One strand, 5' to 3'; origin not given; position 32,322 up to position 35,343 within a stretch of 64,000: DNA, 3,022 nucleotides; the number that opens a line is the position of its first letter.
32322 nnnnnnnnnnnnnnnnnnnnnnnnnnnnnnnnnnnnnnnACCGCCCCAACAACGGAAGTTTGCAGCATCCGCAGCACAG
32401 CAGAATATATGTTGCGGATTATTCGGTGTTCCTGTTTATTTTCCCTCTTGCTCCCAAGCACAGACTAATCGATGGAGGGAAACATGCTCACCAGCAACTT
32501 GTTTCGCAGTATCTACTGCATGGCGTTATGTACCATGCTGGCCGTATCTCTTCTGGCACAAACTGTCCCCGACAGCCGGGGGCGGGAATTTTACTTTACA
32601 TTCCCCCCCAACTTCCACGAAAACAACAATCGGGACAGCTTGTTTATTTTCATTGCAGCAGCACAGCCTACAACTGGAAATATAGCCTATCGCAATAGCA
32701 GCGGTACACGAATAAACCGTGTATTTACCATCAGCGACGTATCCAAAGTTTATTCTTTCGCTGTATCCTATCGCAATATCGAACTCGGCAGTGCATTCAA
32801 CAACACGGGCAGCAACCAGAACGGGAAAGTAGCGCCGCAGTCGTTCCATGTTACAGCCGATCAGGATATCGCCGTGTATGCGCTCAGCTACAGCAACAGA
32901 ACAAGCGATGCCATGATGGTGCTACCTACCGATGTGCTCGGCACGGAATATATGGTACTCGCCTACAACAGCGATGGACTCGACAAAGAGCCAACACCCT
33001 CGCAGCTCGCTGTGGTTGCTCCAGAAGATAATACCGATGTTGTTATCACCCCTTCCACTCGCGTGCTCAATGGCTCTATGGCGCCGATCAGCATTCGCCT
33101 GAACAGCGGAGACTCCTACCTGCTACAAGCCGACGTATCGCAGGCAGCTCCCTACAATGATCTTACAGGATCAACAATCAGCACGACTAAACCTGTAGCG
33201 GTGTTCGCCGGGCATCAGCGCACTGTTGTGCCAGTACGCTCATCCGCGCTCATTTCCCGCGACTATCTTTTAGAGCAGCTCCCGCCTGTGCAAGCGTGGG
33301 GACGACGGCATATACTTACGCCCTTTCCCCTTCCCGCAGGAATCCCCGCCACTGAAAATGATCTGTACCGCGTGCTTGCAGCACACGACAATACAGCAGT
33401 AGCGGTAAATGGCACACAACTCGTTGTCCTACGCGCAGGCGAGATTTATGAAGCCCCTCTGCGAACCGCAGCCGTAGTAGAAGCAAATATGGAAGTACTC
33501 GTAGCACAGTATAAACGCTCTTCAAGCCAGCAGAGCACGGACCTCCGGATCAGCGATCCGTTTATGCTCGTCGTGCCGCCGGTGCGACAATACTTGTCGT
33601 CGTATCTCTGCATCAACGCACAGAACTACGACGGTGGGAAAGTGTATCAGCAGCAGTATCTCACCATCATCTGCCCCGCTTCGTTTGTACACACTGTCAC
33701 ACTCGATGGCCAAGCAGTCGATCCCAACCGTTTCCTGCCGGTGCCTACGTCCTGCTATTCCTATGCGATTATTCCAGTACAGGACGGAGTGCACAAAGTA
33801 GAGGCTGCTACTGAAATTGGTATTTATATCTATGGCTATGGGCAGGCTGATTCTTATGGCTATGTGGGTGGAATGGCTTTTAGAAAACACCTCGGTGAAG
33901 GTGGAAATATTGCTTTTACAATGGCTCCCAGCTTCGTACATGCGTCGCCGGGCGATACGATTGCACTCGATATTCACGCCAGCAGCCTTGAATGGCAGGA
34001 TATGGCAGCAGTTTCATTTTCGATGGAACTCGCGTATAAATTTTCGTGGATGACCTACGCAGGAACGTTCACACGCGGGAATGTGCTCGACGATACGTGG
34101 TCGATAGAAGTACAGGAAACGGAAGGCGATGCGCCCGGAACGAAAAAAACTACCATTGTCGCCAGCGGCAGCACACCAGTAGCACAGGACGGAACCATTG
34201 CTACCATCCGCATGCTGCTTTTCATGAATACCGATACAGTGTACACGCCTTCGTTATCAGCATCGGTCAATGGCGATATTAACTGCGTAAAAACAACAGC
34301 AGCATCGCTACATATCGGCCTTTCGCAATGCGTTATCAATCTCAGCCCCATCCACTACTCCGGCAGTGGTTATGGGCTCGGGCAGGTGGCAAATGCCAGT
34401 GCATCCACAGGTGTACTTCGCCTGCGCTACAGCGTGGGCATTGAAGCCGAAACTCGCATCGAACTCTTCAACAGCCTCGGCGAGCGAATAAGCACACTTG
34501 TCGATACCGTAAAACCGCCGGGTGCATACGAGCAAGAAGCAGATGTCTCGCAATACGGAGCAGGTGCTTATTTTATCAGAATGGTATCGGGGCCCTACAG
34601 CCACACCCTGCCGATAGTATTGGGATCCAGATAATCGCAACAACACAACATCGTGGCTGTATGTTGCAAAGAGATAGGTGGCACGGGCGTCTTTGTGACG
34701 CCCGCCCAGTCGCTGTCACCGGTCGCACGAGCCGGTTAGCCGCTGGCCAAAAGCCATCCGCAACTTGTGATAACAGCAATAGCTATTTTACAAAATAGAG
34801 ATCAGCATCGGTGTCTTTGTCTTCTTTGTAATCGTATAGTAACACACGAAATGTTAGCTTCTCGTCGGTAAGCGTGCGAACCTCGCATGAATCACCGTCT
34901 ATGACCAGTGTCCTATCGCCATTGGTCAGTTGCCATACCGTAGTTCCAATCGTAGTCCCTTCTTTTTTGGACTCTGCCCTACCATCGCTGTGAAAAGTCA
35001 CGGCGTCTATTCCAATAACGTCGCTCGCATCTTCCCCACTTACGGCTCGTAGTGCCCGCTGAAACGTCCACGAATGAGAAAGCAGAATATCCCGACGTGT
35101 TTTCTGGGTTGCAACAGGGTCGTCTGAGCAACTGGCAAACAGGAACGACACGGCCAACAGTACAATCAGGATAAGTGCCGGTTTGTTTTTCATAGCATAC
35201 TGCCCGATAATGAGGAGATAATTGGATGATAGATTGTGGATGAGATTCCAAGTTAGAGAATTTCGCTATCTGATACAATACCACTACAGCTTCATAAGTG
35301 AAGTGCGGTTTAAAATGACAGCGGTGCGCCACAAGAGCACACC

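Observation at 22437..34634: Three tandem paralogous T9SS cargo proteins with a shared ~480-aa N-terminal domain and variable Cys-Ig repeat number (7 / 3 / 0)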

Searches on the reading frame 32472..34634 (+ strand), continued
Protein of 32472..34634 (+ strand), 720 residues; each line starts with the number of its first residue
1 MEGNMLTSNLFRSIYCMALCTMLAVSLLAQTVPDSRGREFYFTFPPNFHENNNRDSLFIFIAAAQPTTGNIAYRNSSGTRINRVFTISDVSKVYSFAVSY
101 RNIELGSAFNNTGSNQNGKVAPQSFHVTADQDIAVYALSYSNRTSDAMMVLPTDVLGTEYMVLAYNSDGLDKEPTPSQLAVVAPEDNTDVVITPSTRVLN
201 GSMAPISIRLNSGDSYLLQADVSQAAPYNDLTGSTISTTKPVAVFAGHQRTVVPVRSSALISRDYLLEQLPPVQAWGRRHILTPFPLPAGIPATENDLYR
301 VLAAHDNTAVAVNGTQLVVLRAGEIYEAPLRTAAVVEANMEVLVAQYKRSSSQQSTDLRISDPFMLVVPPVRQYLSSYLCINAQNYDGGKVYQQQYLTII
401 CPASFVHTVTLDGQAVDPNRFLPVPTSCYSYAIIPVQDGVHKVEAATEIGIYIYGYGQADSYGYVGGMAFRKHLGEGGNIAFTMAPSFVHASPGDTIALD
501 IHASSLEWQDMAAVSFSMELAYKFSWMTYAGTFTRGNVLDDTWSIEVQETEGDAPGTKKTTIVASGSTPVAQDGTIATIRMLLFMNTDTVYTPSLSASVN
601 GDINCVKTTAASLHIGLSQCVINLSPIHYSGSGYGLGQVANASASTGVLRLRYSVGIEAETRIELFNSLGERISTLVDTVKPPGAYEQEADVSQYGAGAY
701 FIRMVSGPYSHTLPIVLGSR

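Call 36: predict_structure(alignment_id=A1)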
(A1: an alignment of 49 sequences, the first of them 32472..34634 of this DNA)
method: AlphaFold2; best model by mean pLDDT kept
length: 720 residues; sequences in the alignment: 49
mean_pLDDT: 85.9   pTM: 0.70
mean pLDDT of the five models: 85.9, 84.8, 84.4, 82.2, 81.4
residues with pLDDT >= 90: 385; 70-90: 241; 50-70: 66; < 50: 28
segments of 3 or more residues with pLDDT < 50: 476-478, 508-511, 601-607, 619-629
pLDDT, mean of each block of 10 residues (from residue 1): 63 86 65 91 92 85 96 97 97 92 88 84 98 94 86 97 83 83 98 94 94 97 86 98 95 80 87 94 90 87 97 95 97 94 92 62 89 90 74 91 90 97 90 93 91 85 87 60 73 85 64 75 91 89 91 91 82 84 81 77 48 61 44 82 78 91 94 94 93 90 91 83
secondary structure, 60 per line:
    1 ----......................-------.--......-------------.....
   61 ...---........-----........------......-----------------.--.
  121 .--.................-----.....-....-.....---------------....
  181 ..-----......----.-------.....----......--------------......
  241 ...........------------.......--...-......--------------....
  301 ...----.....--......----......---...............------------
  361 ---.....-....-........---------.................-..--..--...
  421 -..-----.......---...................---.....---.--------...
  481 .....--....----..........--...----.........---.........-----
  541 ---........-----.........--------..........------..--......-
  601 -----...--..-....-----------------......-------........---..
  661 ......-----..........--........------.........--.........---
elements in order (helices of 4 or more, strands of 3 or more residues): H5-26 E37-42 E56-63 E67-74 E80-87 E94-99 E124-140 E146-150 E157-161 E177-182 E188-193 E206-210 E215-220 E235-251 E264-270 E277-282 E297-303 E308-312 E315-320 E325-330 E334-348 E364-368 E375-382 E392-402 H403-408 E429-435 E439-457 E461-465 E478-485 E488-491 E496-505 E515-523 E527-535 E544-551 E557-565 E574-583 E594-599 E606-608 E614-617 E635-640 E648-655 E659-666 E672-681 E684-691 E698-706 E709-717

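Call 39: fold_search(model_id=the predicted structure, library=pdb)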
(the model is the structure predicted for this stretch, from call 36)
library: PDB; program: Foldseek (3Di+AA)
matches with E <= 10: 1673; with E <= 0.001: 332
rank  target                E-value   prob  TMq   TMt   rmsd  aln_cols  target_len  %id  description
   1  7sqc_2A               1.7e-08  0.97  0.12  0.11  50.7       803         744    8  Ciliary C1 central pair apparatus isolated from Chlamydomonas reinhardtii (released 2022-04-13)
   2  7ol2_A                2.2e-08  0.99  0.12  0.14  30.5       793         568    8  Crystal structure of mouse contactin 1 immunoglobulin domains (released 2022-12-14)
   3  7q61_A                5.1e-08  0.97  0.13  0.09  36.9       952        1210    8  Structure of TEV conjugated A2ML1 (A2ML1-TC) (released 2022-04-20)
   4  7b2m_A                5.9e-08  1.00  0.14  0.15  35.7       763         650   10  Cryo-EM structure of complement C4b in complex with nanobody E3 (released 2022-03-02)
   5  2w1n                  8.8e-08  1.00  0.17  0.44  10.4       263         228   11  cohesin and fibronectin type-III double module construct from the Clostridium perfringens glycoside hydrolase GH84C (released 2009-02-03)
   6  3pvm_A                9.3e-08  1.00  0.14  0.07  36.3       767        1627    9  Structure of Complement C5 in Complex with CVF (released 2011-01-19)
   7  3prx_A                1.8e-07  0.97  0.12  0.06  35.5      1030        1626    8  Structure of Complement C5 in Complex with CVF and SSL7 (released 2011-01-19)
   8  4fl4_L                2.2e-07  1.00  0.17  0.35  11.2       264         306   11  Scaffoldin conformation and dynamics revealed by a ternary complex from the Clostridium thermocellum cellulosome (released 2012-06-27)
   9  8s3o_A                2.5e-07  0.92  0.11  0.07  35.8       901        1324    9  Structure of native human CD109 (released 2025-03-05)
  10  5a42                  2.8e-07  0.91  0.11  0.06  37.3       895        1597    9  Cryo-EM single particle 3D reconstruction of the native conformation of E. coli alpha-2-macroglobulin (ECAM) (released 2015-07-29)
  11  2qki_A                4.0e-07  0.99  0.13  0.14  35.7       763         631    6  Human C3c in complex with the inhibitor compstatin (released 2007-08-14)
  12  8ayh_C                4.9e-07  1.00  0.16  0.17  35.7       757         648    9  Structure of Complement C5 in Complex with small molecule inhibitor and CVF (released 2022-12-21)
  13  3hs0_F                5.2e-07  1.00  0.14  0.16  34.0       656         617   10  Cobra Venom Factor (CVF) in complex with human factor B (released 2009-07-07)
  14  7q62_B                5.4e-07  0.99  0.15  0.14  36.1       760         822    8  Structure of TEV cleaved A2ML1 dimer (A2ML1-TT dimer) (released 2022-04-20)
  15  7zgj_A                6.3e-07  0.99  0.13  0.14  35.9       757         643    9  Trypanosoma brucei gambiense ISG65 in complex with human complement component C3 (released 2023-04-05)
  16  4fl4_I                7.3e-07  1.00  0.16  0.33  12.8       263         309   13  Scaffoldin conformation and dynamics revealed by a ternary complex from the Clostridium thermocellum cellulosome (released 2012-06-27)
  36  3kcp_A                3.9e-06  1.00  0.15  0.33  12.6       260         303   12  Crystal structure of interacting Clostridium thermocellum multimodular components (released 2010-02-09)
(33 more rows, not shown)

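Call 44: find_encoding_contigs(protein=P0010, flank=10000, max_places=3)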
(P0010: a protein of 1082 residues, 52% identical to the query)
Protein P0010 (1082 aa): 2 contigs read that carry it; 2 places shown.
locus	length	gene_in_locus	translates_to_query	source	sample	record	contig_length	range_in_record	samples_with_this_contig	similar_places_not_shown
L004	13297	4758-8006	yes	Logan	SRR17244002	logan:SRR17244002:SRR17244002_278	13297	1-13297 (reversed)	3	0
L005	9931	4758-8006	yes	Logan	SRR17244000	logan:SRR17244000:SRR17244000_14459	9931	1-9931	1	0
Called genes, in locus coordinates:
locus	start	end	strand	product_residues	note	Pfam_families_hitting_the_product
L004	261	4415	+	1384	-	PF17517:IgGFc_binding, PF19081:Ig_7 (faint)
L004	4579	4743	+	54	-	-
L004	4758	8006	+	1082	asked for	PF17517:IgGFc_binding, PF19081:Ig_7 (faint), PF18962:Por_Secre_tail (faint)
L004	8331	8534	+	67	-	-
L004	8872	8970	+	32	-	-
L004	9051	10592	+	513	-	-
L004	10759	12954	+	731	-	PF17517:IgGFc_binding, PF18962:Por_Secre_tail (weak)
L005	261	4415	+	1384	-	PF17517:IgGFc_binding, PF19081:Ig_7 (faint)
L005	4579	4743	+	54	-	-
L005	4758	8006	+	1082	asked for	PF17517:IgGFc_binding, PF19081:Ig_7 (faint), PF18962:Por_Secre_tail (faint)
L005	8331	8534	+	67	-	-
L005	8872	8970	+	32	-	-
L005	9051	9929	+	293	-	?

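Call 45: find_encoding_contigs(protein=P0017, flank=10000, max_places=3)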
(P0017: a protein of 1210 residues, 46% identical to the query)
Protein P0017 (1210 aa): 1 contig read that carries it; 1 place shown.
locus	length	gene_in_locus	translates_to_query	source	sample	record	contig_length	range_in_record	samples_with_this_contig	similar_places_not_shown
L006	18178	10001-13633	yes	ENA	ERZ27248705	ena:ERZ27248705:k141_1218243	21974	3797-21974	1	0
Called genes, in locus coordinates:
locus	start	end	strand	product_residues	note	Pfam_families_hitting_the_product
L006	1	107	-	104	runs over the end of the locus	PF12823:DUF3817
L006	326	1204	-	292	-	PF02678:Pirin, PF05726:Pirin_C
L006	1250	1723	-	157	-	PF07681:DoxX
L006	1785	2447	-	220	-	PF02525:Flavodoxin_2, PF03358:FMN_red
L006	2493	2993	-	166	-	-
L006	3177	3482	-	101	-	-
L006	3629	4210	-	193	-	PF08818:DUF1801, PF13376:OmdA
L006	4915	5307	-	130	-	-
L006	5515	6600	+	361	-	PF02812:ELFV_dehydrog_N, PF00208:ELFV_dehydrog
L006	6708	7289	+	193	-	PF01029:NusB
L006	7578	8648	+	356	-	PF00389:2-Hacid_dh, PF02826:2-Hacid_dh_C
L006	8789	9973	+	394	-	PF00072:Response_reg, PF00512:HisKA, PF02518:HATPase_c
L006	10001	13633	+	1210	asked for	PF17517:IgGFc_binding, PF19081:Ig_7 (faint)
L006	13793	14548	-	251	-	PF01975:SurE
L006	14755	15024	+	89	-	PF04505:CD225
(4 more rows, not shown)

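Call 46: find_encoding_contigs(protein=P0006, flank=10000, max_places=3)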
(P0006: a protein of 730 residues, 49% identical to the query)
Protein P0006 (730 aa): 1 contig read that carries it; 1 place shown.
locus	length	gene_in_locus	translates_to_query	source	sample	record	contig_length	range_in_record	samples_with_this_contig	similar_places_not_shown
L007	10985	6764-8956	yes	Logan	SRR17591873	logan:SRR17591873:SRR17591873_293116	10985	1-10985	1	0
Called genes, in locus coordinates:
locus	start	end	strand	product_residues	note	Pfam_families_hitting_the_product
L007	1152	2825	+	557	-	PF06418:CTP_synth_N, PF07722:Peptidase_C26 (faint), PF00117:GATase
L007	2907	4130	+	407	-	PF13562:NTP_transf_4 (weak), PF00132:Hexapep (faint)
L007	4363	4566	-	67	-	-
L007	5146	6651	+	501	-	-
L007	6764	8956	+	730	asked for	PF17517:IgGFc_binding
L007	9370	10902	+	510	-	-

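Call 81: fold_search(model_id=the predicted structure, library=viral)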
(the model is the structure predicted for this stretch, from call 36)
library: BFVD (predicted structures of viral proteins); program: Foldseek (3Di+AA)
matches with E <= 10: 1271; with E <= 0.001: 122
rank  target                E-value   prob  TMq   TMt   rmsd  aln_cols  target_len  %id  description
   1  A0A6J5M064            9.4e-12  1.00  0.13  0.15  26.6       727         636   10  Secretion system C-terminal sorting domain [uncultured Caudovirales phage]
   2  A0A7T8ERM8            3.9e-11  1.00  0.15  0.40  17.9       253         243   15  (no name in the UniProt tables at hand)
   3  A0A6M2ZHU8            1.0e-09  1.00  0.11  0.07  51.9       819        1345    9  Outer capsid protein [Synechococcus phage S-SCSM1]
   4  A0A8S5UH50            1.1e-09  0.99  0.10  0.07  37.8      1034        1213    9  PA14 domain-containing protein [Myoviridae sp. ctshb19]
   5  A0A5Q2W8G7            3.2e-09  0.99  0.11  0.10  42.9       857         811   10  (no name in the UniProt tables at hand)
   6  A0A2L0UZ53            7.3e-09  0.99  0.11  0.08  44.1       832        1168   11  Putative internalin [Agrobacterium phage Atu_ph07]
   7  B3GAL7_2              4.2e-08  0.95  0.11  0.09  40.0       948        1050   10  AMDV3_1 [uncultured virus]
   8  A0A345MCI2            5.2e-08  0.97  0.11  0.10  36.2       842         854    9  Minor tail protein [Gordonia phage Teatealatte]
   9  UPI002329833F         5.7e-08  0.98  0.11  0.09  45.0       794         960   10  (no name look-up for this kind of identifier)
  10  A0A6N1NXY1            7.8e-08  0.99  0.16  0.12  37.6       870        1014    9  DUF11 domain-containing protein [Tupanvirus soda lake]
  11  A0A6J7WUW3            1.1e-07  0.98  0.13  0.10  39.6       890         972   10  Fibronectin type-III domain-containing protein [uncultured Caudovirales phage]
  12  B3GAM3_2              2.6e-07  0.98  0.14  0.13  33.7       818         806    7  AMDV4_2 [uncultured virus]
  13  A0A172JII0            2.6e-07  0.96  0.13  0.11  31.2       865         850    9  Uncharacterized protein [Bacillus phage AR9]
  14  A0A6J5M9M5            2.7e-07  0.98  0.16  0.09  48.7      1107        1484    8  Uncharacterized protein [uncultured Caudovirales phage]
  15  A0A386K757            3.9e-07  0.98  0.12  0.12  35.8       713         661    9  Putative inverse autotransporter beta-barrel domain-containing protein [Dickeya phage vB_DsoM_JA11]
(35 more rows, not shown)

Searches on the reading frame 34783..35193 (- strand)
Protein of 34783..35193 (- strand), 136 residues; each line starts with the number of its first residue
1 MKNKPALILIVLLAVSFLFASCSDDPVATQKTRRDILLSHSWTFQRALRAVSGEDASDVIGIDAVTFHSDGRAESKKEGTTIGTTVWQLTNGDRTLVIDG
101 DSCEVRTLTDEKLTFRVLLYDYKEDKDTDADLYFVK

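Call 56: search_protein_families(library=pfam, proteins=[window:34783-35193:-], max_evalue=0.01)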
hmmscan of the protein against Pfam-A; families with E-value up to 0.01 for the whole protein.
window:34783-35193:- (136 aa): 1 family
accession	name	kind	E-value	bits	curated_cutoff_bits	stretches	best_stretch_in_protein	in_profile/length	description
PF22352.2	K319L-like_PKD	-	0.0014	19.1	27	1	75-129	21-78/84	K319L-like, PKD domain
